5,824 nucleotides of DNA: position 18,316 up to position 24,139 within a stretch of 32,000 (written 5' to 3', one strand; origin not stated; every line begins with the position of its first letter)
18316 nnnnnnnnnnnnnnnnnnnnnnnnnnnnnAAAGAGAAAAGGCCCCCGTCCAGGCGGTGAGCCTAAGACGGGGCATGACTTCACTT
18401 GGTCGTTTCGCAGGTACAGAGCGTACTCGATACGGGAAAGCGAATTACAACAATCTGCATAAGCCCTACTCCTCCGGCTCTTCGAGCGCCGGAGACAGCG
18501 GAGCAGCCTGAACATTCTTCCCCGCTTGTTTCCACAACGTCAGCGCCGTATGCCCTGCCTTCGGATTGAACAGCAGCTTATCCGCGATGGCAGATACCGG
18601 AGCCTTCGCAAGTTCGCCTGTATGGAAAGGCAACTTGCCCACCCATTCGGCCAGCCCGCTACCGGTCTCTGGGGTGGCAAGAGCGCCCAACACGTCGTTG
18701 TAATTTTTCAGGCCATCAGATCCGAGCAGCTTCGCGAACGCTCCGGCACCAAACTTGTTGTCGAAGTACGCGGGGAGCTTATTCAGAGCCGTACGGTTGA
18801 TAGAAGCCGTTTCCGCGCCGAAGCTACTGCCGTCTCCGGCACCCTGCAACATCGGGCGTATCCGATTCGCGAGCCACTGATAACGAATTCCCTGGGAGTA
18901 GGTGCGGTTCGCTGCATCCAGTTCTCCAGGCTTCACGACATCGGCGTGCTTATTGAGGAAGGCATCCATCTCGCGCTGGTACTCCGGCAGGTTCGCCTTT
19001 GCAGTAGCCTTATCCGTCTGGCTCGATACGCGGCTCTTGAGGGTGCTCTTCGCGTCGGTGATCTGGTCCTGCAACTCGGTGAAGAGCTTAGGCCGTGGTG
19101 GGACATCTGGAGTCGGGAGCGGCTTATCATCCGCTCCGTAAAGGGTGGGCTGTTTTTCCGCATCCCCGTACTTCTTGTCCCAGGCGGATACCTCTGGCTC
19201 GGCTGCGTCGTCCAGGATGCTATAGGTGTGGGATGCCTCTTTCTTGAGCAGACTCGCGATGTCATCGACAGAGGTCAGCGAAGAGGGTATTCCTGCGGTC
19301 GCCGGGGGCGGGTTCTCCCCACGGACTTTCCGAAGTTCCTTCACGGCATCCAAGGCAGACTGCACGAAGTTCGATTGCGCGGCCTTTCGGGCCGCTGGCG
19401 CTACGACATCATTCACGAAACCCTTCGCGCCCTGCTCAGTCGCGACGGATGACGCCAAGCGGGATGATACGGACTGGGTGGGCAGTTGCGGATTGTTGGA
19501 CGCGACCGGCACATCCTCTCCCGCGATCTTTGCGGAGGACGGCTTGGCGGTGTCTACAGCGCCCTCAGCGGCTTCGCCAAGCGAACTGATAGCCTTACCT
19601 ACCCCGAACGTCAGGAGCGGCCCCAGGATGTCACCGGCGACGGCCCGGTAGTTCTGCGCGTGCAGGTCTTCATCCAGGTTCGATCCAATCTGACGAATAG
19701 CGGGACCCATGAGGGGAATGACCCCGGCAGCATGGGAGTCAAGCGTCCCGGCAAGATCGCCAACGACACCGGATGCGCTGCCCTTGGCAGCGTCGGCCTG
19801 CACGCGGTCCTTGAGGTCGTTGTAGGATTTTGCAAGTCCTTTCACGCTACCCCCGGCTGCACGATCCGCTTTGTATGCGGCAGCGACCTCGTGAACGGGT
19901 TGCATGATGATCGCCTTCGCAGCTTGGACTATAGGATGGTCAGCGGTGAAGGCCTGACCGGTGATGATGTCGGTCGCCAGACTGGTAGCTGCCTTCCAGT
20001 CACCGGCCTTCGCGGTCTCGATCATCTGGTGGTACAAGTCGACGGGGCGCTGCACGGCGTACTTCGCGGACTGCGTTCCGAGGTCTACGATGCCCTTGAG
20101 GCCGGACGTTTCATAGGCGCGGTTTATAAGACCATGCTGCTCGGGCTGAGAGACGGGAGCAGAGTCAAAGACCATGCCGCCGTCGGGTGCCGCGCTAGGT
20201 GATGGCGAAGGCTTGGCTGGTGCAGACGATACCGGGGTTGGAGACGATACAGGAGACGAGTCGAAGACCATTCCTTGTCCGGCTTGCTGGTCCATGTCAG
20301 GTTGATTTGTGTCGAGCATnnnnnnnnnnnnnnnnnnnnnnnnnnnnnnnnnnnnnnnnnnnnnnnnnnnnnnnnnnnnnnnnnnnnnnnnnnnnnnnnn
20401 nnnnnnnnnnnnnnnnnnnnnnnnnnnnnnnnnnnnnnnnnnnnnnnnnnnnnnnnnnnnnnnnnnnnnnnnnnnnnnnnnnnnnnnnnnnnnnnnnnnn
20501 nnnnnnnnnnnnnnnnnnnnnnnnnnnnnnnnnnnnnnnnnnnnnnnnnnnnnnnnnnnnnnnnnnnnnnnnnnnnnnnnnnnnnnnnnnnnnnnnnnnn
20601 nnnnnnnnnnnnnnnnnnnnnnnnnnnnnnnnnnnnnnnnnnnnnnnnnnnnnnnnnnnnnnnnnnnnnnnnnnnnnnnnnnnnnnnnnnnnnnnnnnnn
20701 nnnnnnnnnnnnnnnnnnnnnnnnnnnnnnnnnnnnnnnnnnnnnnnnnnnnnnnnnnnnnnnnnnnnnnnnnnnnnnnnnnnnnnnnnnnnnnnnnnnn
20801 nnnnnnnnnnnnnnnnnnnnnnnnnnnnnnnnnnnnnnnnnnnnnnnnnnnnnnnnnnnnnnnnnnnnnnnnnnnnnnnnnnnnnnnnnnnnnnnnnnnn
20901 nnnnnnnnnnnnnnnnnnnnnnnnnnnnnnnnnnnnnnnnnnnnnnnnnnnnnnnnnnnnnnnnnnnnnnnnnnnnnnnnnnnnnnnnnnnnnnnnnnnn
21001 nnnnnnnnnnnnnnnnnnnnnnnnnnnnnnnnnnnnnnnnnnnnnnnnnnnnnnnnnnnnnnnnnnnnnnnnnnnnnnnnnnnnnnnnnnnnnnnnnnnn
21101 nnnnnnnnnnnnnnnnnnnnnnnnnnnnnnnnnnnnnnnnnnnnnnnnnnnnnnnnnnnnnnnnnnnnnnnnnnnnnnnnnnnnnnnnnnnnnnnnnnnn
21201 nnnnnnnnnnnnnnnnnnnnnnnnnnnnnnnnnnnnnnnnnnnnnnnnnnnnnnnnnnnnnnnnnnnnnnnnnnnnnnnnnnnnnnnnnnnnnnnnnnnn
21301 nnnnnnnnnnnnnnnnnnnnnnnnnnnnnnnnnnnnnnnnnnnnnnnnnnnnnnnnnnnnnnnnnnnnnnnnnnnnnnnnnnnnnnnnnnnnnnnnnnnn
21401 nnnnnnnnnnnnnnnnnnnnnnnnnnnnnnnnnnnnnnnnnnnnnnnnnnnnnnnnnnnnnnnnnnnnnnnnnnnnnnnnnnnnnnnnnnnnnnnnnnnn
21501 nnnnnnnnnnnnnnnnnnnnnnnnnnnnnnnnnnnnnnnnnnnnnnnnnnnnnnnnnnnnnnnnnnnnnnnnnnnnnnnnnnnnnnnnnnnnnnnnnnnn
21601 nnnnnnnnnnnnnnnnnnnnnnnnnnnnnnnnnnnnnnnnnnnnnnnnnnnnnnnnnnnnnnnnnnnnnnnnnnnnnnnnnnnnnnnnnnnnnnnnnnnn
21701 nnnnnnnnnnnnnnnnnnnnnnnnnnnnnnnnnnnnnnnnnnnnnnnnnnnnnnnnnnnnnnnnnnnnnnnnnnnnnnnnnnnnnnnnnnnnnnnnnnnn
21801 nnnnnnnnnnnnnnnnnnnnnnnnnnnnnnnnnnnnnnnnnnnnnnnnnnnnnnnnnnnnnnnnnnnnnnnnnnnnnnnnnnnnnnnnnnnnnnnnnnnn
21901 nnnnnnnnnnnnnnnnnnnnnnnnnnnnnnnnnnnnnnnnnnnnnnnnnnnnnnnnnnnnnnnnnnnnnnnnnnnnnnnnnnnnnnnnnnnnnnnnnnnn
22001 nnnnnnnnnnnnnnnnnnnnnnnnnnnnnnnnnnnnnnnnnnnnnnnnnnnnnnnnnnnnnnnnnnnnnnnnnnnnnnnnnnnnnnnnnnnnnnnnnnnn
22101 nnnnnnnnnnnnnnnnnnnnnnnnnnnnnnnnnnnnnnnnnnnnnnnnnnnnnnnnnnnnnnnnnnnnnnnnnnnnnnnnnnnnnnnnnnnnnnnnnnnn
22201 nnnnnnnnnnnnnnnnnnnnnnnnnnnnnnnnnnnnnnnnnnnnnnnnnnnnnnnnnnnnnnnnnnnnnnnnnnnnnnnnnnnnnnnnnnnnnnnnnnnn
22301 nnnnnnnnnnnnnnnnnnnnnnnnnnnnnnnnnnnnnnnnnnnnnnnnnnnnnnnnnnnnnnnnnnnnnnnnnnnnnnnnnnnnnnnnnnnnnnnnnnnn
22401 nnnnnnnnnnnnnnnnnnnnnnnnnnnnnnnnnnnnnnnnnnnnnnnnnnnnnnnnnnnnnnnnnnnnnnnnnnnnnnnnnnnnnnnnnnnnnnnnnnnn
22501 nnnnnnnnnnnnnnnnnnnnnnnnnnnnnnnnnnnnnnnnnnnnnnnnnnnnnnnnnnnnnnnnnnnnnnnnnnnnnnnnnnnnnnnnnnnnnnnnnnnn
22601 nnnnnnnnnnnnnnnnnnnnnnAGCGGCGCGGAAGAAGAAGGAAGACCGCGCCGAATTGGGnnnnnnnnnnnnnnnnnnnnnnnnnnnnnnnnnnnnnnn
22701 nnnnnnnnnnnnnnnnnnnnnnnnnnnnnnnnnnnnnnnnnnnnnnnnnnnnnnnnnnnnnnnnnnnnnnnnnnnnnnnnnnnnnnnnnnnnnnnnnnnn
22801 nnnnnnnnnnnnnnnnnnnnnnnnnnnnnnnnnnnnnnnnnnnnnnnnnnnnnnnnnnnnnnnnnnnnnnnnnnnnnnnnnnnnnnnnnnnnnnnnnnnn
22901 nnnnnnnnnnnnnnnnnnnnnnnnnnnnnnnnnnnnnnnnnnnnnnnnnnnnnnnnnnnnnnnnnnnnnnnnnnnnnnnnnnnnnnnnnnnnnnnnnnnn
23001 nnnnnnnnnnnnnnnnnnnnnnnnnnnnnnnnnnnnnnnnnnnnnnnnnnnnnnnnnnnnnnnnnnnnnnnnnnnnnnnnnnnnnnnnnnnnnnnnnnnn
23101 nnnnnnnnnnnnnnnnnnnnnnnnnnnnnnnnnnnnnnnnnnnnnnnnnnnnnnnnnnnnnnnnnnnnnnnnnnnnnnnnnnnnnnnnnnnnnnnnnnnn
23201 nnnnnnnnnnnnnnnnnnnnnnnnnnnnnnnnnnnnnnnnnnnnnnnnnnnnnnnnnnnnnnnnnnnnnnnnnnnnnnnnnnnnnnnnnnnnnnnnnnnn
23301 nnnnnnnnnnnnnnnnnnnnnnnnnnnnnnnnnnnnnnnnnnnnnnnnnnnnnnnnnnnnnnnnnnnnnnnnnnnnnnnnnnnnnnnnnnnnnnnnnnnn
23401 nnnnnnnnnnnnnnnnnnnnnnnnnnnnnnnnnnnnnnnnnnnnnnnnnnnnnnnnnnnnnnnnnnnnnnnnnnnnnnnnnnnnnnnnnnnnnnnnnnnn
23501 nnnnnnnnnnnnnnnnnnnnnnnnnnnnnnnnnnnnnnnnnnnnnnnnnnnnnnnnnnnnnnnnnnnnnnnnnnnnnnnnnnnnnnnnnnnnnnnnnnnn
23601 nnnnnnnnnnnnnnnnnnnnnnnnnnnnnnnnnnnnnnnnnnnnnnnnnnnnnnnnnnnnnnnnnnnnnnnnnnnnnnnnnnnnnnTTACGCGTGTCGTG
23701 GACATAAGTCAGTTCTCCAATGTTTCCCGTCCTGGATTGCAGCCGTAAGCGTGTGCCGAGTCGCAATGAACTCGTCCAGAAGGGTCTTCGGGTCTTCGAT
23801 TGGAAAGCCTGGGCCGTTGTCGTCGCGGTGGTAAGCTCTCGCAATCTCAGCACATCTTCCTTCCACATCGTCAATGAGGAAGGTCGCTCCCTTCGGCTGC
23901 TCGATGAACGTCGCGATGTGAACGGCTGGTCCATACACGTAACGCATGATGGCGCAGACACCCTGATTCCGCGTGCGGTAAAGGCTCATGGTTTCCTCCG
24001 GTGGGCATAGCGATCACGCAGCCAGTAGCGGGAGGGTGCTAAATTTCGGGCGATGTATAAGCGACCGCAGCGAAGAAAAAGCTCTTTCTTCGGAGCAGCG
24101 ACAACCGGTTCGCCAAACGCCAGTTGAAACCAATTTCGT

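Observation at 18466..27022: Eight-gene, single-direction operon of an integrated element with no recognisable virion, conjugation or NTPase genes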

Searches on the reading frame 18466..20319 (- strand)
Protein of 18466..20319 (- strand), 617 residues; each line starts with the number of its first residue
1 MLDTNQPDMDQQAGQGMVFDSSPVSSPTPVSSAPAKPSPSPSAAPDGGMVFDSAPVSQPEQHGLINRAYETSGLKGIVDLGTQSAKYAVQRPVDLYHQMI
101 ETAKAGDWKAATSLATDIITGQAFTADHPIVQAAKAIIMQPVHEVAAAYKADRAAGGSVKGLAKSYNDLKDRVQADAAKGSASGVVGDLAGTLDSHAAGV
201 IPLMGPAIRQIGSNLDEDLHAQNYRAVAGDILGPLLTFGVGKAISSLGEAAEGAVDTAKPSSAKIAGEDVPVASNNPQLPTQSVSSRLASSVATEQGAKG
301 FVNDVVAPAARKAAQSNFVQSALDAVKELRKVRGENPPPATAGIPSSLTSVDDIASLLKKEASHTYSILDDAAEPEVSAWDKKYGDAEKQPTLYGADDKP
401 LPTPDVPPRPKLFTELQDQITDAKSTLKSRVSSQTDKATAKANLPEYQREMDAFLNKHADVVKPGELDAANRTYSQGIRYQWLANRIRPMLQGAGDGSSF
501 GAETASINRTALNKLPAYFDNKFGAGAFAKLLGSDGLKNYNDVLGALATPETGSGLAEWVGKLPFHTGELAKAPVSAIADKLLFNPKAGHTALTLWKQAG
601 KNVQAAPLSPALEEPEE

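Call 5: search_protein_families(library=pfam, proteins=[window:18466-20319:-], max_evalue=0.1)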
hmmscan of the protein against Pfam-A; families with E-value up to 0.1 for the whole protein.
window:18466-20319:- (617 aa): 1 family
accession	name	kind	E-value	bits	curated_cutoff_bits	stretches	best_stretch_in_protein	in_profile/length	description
PF24582.1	DUF7609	-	0.059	14.1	27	0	414-459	29-73/85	Domain of unknown function (DUF7609)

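Call 6: search_protein_families(library=phrogs, proteins=[window:18466-20319:-], max_evalue=0.1)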
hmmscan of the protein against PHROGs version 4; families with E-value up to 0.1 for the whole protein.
window:18466-20319:- (617 aa): 0 families

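Call 18: find_related_loci(query=window:18466-20319:-, collection=viral_contigs, flank=10000)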
Query window:18466-20319:- (617 aa) in viral_contigs; peptide patterns used: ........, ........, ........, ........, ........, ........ (x = any residue, [..] = any of these).
16 stretches matched a pattern, but none encodes a relative of the query by tblastn (E <= 1e-3).

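Call 44: search_protein_families(library=padloc, proteins=[window:18466-20319:-], max_evalue=0.01)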
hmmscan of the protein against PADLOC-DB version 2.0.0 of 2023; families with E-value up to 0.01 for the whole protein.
window:18466-20319:- (617 aa): 0 families

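Call 69: search_dna_similar(query=window:18466-20319:-, collection=phages, mode=protein, max_evalue=0.01)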
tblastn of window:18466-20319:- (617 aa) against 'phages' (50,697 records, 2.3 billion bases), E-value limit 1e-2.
Records with a match: 1; places in all: 1; records where one place covers at least 80% of the query: 1.
Best place of each record, by identity: <60% 1.
By first word of the organism name: Tunturiibacter 1.
By host as written in the record: Tunturiibacter psychrotolerans X5P2 1.
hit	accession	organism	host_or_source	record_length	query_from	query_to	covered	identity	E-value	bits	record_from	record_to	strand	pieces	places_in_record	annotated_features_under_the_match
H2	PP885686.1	Tunturiibacter phage Tunturi_3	Tunturiibacter psychrotolerans X5P2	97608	51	597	89%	38.0%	5e-103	348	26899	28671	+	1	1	hypothetical protein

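Call 94: search_protein_families(library=ncbifam, proteins=[window:18466-20319:-], max_evalue=0.1)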
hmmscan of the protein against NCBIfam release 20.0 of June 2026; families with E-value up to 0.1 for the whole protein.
window:18466-20319:- (617 aa): 0 families

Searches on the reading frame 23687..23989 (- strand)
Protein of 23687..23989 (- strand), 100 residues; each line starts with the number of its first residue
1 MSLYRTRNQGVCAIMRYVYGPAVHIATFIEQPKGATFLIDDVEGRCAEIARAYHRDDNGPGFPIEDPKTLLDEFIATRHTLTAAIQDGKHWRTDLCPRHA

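Call 5: search_protein_families(library=pfam, proteins=[window:23687-23989:-], max_evalue=0.1)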
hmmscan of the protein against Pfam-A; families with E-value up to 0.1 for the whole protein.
window:23687-23989:- (100 aa): 0 families

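Call 6: search_protein_families(library=phrogs, proteins=[window:23687-23989:-], max_evalue=0.1)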
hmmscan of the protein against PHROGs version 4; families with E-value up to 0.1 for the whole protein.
window:23687-23989:- (100 aa): 0 families

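Call 94: search_protein_families(library=ncbifam, proteins=[window:23687-23989:-], max_evalue=0.1)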
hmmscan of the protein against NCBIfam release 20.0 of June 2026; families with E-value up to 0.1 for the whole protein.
window:23687-23989:- (100 aa): 1 family
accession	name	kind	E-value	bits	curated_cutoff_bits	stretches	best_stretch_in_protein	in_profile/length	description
NF002916.0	PRK03537.1-2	equivalog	0.087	12.3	359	0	4-40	201-237/244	molybdate ABC transporter substrate-binding protein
